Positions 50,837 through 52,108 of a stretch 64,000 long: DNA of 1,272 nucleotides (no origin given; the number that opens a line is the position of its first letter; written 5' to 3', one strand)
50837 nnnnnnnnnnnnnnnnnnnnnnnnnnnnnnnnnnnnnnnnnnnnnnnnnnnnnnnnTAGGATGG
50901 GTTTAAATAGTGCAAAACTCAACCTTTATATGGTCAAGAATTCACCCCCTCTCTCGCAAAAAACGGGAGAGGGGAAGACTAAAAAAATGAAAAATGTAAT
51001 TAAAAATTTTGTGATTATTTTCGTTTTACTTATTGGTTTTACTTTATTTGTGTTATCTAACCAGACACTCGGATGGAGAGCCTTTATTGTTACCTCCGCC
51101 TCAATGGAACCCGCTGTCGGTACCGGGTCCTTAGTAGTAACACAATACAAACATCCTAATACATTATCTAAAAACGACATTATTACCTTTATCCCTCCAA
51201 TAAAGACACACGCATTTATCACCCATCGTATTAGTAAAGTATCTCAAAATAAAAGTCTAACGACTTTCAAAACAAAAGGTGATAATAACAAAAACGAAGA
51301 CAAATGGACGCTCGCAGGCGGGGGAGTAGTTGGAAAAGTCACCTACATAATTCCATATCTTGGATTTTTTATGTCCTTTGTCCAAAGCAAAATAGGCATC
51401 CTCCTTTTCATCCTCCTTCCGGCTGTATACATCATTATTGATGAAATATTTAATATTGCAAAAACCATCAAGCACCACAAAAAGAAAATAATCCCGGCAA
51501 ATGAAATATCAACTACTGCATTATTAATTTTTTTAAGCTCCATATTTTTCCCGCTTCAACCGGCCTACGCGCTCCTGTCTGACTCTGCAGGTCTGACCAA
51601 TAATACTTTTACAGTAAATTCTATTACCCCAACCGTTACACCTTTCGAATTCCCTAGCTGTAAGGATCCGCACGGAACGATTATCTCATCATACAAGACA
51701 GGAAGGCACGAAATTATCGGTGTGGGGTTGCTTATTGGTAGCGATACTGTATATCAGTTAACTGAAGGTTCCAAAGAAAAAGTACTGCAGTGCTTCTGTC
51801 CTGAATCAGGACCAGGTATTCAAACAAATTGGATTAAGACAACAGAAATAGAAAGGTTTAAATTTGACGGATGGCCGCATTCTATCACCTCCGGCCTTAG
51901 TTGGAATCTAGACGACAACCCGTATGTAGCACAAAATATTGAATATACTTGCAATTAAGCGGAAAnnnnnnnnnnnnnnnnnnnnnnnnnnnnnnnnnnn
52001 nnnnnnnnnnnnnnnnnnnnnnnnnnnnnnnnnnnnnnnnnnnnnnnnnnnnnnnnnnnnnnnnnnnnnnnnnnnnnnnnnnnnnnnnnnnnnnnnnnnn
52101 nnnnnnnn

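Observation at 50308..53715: Surface locus B: TasA/camelysin-like protein, SipW-type signal peptidase, class-E-like sortase, LAXTG substrate and PA14 protein in one cluster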

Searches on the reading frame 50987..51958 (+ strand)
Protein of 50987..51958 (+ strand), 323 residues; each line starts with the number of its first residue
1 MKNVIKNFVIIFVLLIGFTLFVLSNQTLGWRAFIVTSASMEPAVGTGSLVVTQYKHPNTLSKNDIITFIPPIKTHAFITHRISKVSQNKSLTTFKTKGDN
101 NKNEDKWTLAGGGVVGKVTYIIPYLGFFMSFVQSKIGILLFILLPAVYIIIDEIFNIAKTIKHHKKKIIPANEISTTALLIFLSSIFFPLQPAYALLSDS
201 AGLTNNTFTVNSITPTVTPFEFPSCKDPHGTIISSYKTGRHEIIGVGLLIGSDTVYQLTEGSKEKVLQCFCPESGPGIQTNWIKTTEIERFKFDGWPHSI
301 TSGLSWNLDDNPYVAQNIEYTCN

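Call 5: search_protein_families(library=pfam, proteins=[window:50987-51958:+], max_evalue=0.1)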
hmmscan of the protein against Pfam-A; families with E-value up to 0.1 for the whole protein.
window:50987-51958:+ (323 aa): 1 family
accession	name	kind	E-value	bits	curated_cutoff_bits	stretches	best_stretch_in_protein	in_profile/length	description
PF10502.14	Peptidase_S26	-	0.011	16.2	22.9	1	9-76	5-71/168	Signal peptidase, peptidase S26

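Call 6: search_protein_families(library=ncbifam, proteins=[window:50987-51958:+], max_evalue=0.1)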
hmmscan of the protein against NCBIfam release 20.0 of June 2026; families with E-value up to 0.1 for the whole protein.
window:50987-51958:+ (323 aa): 5 families
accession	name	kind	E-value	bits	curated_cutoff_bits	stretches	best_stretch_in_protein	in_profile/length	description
NF046067.1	SigPepSipWBacil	equivalog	4.8e-30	104.5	190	1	9-166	10-174/189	signal peptidase I SipW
TIGR02228.1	sigpep_I_arch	equivalog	2.7e-27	95.6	51.85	1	8-154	8-155/158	signal peptidase I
TIGR02227.1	sigpep_I_bact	equivalog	0.0021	18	47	1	14-81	4-73/162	signal peptidase I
TIGR02754.1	sod_Ni_protease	equivalog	0.009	16.5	63.25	1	35-103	3-69/90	nickel-type superoxide dismutase maturation protease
NF008001.0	PRK10726.1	equivalog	0.08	12.9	114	0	89-143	5-56/109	DUF3561 family protein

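Call 23: find_homologous_proteins(query=window:50987-51958:+, max_evalue=0.001)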
Query window:50987-51958:+ (323 aa): 61 proteins with E <= 0.001 among 2124 candidates.
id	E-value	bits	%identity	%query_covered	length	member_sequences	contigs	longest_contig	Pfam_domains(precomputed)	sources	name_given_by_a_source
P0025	9.6e-214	727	100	100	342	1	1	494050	-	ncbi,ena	-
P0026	9.8e-130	451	61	100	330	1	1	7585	-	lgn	-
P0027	8.5e-113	395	58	65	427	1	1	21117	-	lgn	-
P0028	3.1e-98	347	48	100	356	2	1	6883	PF10502.15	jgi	jgi:signal peptidase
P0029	1.1e-88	316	48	100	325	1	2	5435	PF10502.15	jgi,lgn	-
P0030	5.3e-87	310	45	66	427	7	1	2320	PF10502.15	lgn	-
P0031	6.3e-76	274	58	70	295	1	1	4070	PF10502.15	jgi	jgi:signal peptidase I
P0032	8.3e-76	274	57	69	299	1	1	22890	-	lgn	-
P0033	2.8e-75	272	55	72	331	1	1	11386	-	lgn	-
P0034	2.7e-70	255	57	62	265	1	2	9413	-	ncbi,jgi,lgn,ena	-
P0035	3.9e-70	255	59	65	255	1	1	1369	-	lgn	-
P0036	1.6e-69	253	58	40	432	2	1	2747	-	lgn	-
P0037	5.0e-69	251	52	70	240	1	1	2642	-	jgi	-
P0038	1.1e-67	247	58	64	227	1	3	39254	PF10502.15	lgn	-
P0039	5.5e-66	241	53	64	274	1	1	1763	-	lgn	-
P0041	5.3e-62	228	55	65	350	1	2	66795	PF10502.15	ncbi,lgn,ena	-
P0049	5.9e-60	222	51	65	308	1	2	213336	-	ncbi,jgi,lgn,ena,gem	-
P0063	1.2e-54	204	51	65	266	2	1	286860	-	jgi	-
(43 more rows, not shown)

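Call 30: find_related_loci(query=A2, collection=metagenome_contigs, flank=10000)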
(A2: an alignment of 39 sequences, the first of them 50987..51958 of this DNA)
Query A2 (323 aa) in metagenome_contigs; peptide patterns used: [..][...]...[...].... (x = any residue, [..] = any of these).
600 stretches matched a pattern (row limit reached: there are more); 525 encode a relative of the query (tblastn E <= 1e-3); the best 80 are kept; 80 distinct loci.
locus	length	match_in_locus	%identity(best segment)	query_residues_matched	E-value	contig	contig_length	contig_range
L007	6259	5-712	42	17-246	2e-53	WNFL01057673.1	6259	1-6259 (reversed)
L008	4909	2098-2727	48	1-210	9e-50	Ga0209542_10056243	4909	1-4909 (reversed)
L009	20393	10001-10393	45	31-162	1e-30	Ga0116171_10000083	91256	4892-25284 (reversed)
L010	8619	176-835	35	1-218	6e-30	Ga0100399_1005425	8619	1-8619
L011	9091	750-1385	37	11-215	5e-30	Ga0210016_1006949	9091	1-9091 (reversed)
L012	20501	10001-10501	34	8-166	9e-27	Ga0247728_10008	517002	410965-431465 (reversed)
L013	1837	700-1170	37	3-167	5e-27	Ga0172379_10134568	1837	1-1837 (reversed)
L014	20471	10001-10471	37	12-169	2e-25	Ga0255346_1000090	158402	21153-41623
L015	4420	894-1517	33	4-208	3e-25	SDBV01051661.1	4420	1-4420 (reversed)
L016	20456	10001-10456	36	5-165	3e-25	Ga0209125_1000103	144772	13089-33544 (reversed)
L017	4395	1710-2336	32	3-208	9e-25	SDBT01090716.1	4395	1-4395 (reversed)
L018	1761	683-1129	38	10-156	4e-25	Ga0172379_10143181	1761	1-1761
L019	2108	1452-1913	34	3-159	1e-24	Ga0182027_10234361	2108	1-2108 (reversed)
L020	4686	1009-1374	41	31-153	2e-24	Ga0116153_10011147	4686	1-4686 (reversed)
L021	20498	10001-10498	35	29-191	3e-24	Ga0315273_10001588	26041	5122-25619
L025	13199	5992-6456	34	10-161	3e-22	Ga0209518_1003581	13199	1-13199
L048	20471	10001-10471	33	10-167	6e-20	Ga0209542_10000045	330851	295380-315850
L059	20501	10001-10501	30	4-161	5e-19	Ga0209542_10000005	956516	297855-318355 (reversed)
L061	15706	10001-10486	34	4-168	1e-18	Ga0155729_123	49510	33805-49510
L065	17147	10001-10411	36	29-167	2e-18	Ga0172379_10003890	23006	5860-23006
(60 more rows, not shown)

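Call 69: search_protein_families(library=ncbifam, proteins=[L025:4090-4659:+, L061:8394-9089:+, L059:12691-13248:-, L007:1724-2365:-, L065:13088-13684:+], max_evalue=0.01)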
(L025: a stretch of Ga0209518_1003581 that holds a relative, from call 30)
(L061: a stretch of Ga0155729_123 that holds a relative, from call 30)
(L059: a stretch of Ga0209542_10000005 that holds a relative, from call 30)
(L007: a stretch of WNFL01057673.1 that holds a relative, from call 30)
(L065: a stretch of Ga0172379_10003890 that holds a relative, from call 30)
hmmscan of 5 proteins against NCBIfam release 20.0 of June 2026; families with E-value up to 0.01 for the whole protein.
L025:4090-4659:+ (189 aa): 7 families
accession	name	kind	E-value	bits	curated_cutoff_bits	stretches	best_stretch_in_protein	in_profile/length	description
NF058671.1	sortase_SrtD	exception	3.5e-11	43.1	140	1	51-168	58-169/187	class D sortase, LPxTATN-specific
TIGR01076.1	sortase_fam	subfamily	7.2e-11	42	39.35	1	60-181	3-126/136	sortase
NF033746.1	class_D_sortase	subfamily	2.2e-10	40.5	165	1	58-182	11-133/135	class D sortase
NF033747.1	class_E_sortase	subfamily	3.7e-10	40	160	1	76-181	87-204/211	class E sortase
NF033745.1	class_C_sortase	subfamily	2.9e-09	37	160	1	59-180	95-218/220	class C sortase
NF033748.1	class_F_sortase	subfamily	2.2e-08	33.9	166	1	55-174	9-140/155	class F sortase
TIGR03784.1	marine_sortase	equivalog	2.6e-07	30.4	158.25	1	86-168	76-157/174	class GN sortase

L061:8394-9089:+ (231 aa): 7 families
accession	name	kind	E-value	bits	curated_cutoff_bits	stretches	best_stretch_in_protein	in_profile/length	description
NF033747.1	class_E_sortase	subfamily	1.1e-14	54.8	160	1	45-227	16-204/211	class E sortase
NF058671.1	sortase_SrtD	exception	3.8e-14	52.8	140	1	38-214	2-169/187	class D sortase, LPxTATN-specific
TIGR01076.1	sortase_fam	subfamily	4.8e-13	49.1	39.35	1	106-226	2-125/136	sortase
NF033745.1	class_C_sortase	subfamily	1.2e-12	48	160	1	96-227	86-219/220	class C sortase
NF033746.1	class_D_sortase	subfamily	7.4e-11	42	165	1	100-215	6-116/135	class D sortase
NF033748.1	class_F_sortase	subfamily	8.8e-09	35.2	166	1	96-220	3-140/155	class F sortase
TIGR03784.1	marine_sortase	equivalog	3.5e-06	26.8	158.25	1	139-216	82-159/174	class GN sortase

L059:12691-13248:- (185 aa): 7 families
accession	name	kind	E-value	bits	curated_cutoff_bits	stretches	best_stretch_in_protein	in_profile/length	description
NF033745.1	class_C_sortase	subfamily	3e-12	46.8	160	1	44-175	81-218/220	class C sortase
TIGR01076.1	sortase_fam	subfamily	8.8e-12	45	39.35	1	84-176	27-126/136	sortase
TIGR03784.1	marine_sortase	equivalog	7.7e-10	38.7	158.25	1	83-162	77-156/174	class GN sortase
NF033747.1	class_E_sortase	subfamily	2.9e-08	33.8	160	1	55-176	73-204/211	class E sortase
NF058671.1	sortase_SrtD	exception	1.2e-07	31.6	140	1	88-162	95-168/187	class D sortase, LPxTATN-specific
NF033746.1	class_D_sortase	subfamily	1.2e-07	31.6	165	1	86-176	39-132/135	class D sortase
NF033748.1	class_F_sortase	subfamily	6.9e-07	29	166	1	52-168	10-139/155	class F sortase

L007:1724-2365:- (213 aa): 5 families
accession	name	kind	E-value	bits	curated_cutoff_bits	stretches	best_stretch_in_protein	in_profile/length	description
NF033745.1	class_C_sortase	subfamily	1.4e-13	51.1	160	1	49-156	95-194/220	class C sortase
TIGR01076.1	sortase_fam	subfamily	1.8e-11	44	39.35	1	50-155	3-100/136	sortase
NF033746.1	class_D_sortase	subfamily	1.2e-07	31.7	165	1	49-154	12-103/135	class D sortase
NF058671.1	sortase_SrtD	exception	2.4e-06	27.4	140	1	51-151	68-154/187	class D sortase, LPxTATN-specific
NF033747.1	class_E_sortase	subfamily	2.2e-05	24.4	160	1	109-212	124-205/211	class E sortase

L065:13088-13684:+ (198 aa): 7 families
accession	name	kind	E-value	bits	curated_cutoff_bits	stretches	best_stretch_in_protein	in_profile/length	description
NF058671.1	sortase_SrtD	exception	1.7e-12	47.4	140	1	53-194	61-186/187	class D sortase, LPxTATN-specific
NF033746.1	class_D_sortase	subfamily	2.1e-12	47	165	1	81-196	29-134/135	class D sortase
NF033745.1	class_C_sortase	subfamily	1.6e-09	37.8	160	1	81-194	112-219/220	class C sortase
TIGR01076.1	sortase_fam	subfamily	1.3e-08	34.8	39.35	1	83-193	21-125/136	sortase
NF033747.1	class_E_sortase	subfamily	2.8e-08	33.8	160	1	82-197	93-207/211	class E sortase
TIGR03784.1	marine_sortase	equivalog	9.6e-07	28.6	158.25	1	88-184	77-161/174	class GN sortase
NF033748.1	class_F_sortase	subfamily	0.0024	17.5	166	1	93-160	51-113/155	class F sortase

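Call 73: search_protein_families(library=ncbifam, proteins=[L025:6486-7475:+, L061:10507-11211:+, L048:10498-11187:+, L048:9229-9813:+, L061:9334-9930:+], max_evalue=1)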
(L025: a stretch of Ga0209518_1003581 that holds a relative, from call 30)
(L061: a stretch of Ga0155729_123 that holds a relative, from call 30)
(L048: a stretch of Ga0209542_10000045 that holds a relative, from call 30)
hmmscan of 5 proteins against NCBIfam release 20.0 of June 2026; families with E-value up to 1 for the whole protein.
L025:6486-7475:+ (329 aa): 1 family
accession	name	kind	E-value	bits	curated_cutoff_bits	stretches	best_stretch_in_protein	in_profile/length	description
TIGR04088.1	cognate_SipW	domain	0.00052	20.1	19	1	19-42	12-34/34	SipW-dependent-type signal peptide-containing protein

L061:10507-11211:+ (234 aa): 0 families

L048:10498-11187:+ (229 aa): 3 families
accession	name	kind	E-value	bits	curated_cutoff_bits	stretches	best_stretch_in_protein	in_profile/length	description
NF033680.1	exonuc_ExeM-GG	exception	0.00083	17.5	1300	1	44-167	24-142/884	extracellular exonuclease ExeM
TIGR04088.1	cognate_SipW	domain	0.061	13.5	19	1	22-40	14-31/34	SipW-dependent-type signal peptide-containing protein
NF000266.2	blaOXA-23_like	exception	0.069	12.6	600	1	94-167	166-242/273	OXA-23 family carbapenem-hydrolyzing class D beta-lactamase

L048:9229-9813:+ (194 aa): 3 families
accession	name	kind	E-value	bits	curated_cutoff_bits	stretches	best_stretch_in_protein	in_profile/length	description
TIGR04088.1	cognate_SipW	domain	4.7e-07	29.8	19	1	13-42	5-33/34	SipW-dependent-type signal peptide-containing protein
NF046066.1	BioflmMtrxTasA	equivalog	7e-06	25.7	450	1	1-69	3-67/264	biofilm matrix protein TasA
TIGR04089.1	exp_by_SipW_III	subfamily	0.079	13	60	1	16-45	16-46/179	alternate-type signal peptide domain-containing protein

L061:9334-9930:+ (198 aa): 1 family
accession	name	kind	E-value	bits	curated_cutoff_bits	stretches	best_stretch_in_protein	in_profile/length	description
TIGR04088.1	cognate_SipW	domain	6.2e-05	23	19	1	15-41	7-32/34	SipW-dependent-type signal peptide-containing protein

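Call 80: find_encoding_contigs(protein=P0049, flank=6000, max_places=1)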
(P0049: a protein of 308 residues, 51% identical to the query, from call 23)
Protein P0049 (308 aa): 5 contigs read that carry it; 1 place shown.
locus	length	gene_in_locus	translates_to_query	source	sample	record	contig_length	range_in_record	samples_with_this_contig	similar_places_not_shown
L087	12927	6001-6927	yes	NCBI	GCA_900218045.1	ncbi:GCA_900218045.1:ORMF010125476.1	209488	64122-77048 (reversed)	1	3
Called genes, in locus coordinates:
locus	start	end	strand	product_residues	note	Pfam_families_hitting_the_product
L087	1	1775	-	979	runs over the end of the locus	PF13506:Glyco_transf_21, PF13641:Glyco_tranf_2_3, PF00535:Glycos_transf_2, PF13632:Glyco_trans_2_3, PF01476:LysM (weak), PF13229:Beta_helix, PF05048:NosD, PF13229:Beta_helix, +2 more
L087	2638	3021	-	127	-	PF00072:Response_reg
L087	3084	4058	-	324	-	PF00768:Peptidase_S11, PF13354:Beta-lactamase2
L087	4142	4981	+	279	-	PF03372:Exo_endo_phos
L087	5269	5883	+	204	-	-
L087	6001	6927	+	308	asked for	-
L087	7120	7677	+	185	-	-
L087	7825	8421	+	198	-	-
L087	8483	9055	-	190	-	PF04203:Sortase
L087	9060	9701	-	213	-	-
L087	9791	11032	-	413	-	PF13620:CarboxypepD_reg (weak)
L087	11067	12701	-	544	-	-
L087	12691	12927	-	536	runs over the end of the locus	-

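Call 81: find_encoding_contigs(protein=P0063, flank=6000, max_places=1)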
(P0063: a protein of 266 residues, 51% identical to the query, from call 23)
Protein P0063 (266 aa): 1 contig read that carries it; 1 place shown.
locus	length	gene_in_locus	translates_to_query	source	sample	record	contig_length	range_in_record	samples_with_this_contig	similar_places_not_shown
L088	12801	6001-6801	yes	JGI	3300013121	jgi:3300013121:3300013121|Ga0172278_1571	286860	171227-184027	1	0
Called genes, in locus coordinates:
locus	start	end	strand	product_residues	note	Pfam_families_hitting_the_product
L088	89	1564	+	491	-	PF25919:BSH_CusB (faint), PF00364:Biotin_lipoyl (faint), PF25973:BSH_CzcB (faint), PF25984:BSH_YknX (faint), PF25989:YknX_C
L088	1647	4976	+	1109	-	PF00873:ACR_tran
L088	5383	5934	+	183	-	-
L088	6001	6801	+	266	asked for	-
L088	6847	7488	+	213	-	-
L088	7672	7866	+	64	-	-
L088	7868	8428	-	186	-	PF04203:Sortase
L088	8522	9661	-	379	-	-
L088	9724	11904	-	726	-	-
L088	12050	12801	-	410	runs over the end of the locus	-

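Call 82: find_encoding_contigs(protein=P0027, flank=6000, max_places=1)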
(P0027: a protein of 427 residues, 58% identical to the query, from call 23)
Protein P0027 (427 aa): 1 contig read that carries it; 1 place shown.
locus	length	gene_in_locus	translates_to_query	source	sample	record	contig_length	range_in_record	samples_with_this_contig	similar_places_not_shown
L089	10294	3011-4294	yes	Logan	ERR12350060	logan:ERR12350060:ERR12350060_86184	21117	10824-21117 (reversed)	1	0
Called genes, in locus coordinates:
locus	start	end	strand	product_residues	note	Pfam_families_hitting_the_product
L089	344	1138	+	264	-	-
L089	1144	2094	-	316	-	PF00768:Peptidase_S11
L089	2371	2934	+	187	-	-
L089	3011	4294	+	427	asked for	-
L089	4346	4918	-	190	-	PF04203:Sortase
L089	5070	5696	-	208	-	-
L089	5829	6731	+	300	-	PF00535:Glycos_transf_2, PF13641:Glyco_tranf_2_3 (weak)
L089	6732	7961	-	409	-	-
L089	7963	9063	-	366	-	PF01041:DegT_DnrJ_EryC1, PF01053:Cys_Met_Meta_PP (weak), PF00266:Aminotran_5 (weak), PF01212:Beta_elim_lyase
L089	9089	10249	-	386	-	PF13439:Glyco_transf_4, PF20706:GT4-conflict, PF00534:Glycos_transf_1, PF13692:Glyco_trans_1_4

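Call 83: find_encoding_contigs(protein=P0041, flank=6000, max_places=1)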
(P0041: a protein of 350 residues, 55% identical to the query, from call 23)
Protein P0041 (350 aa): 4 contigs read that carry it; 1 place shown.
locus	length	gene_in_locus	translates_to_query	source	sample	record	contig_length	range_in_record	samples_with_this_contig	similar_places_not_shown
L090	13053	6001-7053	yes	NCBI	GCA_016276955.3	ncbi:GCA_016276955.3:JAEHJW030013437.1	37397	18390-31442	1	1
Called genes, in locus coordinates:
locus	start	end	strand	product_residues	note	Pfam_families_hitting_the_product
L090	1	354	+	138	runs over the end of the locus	-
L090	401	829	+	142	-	PF05708:Peptidase_C92 (faint), PF00877:NLPC_P60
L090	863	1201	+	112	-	PF18924:DUF5674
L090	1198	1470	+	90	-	-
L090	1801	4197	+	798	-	PF02190:LON_substr_bdg, PF07728:AAA_5, PF00004:AAA, PF22667:Lon_lid, PF05362:Lon_C, PF13541:ChlI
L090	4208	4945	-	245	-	-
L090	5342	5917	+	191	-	-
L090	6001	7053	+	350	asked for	PF10502:Peptidase_S26 (weak)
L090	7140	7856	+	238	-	PF00535:Glycos_transf_2, PF10111:Glyco_tranf_2_2 (weak), PF13641:Glyco_tranf_2_3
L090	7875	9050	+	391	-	PF26314:MptA_B_family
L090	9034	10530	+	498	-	PF13231:PMT_2 (weak)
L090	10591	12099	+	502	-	PF13231:PMT_2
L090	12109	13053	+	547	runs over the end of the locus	PF10131:PTPS_related (weak)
